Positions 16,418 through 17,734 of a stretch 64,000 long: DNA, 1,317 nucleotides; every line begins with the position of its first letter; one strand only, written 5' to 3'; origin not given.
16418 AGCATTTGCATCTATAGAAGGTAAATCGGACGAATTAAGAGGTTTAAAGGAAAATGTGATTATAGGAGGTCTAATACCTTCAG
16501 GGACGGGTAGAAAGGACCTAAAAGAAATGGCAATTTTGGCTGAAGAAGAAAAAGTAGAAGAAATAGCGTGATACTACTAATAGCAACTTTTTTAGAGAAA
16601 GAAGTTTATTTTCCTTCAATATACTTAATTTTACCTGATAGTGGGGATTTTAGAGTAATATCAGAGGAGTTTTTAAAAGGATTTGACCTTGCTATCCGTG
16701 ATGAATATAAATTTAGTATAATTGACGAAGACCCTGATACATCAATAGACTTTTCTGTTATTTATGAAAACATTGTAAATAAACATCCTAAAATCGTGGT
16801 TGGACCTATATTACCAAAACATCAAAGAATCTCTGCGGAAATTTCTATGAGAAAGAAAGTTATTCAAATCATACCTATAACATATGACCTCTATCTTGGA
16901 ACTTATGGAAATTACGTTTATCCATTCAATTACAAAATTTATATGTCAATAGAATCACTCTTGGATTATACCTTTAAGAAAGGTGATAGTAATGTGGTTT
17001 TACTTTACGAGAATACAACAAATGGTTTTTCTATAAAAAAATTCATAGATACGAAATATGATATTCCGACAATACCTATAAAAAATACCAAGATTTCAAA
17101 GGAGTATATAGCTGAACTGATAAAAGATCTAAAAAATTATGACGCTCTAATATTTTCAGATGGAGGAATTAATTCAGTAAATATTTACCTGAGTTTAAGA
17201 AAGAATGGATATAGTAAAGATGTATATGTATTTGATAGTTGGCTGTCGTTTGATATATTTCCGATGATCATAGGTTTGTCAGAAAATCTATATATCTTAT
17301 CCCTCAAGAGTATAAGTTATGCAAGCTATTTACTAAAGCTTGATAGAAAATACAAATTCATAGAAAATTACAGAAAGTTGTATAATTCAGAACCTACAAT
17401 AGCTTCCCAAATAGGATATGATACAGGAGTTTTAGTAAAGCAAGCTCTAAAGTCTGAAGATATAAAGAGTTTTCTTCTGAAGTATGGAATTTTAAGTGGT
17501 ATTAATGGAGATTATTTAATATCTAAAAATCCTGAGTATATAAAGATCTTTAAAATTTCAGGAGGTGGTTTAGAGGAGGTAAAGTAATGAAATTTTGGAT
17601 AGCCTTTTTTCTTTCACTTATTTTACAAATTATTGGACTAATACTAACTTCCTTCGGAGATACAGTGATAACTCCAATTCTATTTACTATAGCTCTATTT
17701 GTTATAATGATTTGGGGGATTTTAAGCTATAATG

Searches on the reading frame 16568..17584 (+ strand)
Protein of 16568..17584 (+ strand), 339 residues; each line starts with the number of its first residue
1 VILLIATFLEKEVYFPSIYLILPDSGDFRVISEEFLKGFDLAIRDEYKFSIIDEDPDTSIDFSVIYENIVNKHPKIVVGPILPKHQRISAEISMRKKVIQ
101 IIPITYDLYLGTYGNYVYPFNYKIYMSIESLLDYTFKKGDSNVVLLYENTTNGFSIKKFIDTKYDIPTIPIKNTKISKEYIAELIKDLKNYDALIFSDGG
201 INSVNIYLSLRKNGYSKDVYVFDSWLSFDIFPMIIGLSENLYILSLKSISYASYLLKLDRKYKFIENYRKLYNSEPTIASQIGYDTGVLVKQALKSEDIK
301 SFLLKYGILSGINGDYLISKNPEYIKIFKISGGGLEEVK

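Call 112: search_protein_families(library=pfam, proteins=[window:16568-17584:+], max_evalue=0.001)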
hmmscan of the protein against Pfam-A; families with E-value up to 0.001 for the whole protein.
window:16568-17584:+ (339 aa): 1 family
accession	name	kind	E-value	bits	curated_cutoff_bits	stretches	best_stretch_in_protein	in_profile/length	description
PF13458.12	Peripla_BP_6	-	3.4e-08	34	31.7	1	20-296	6-295/343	Periplasmic binding protein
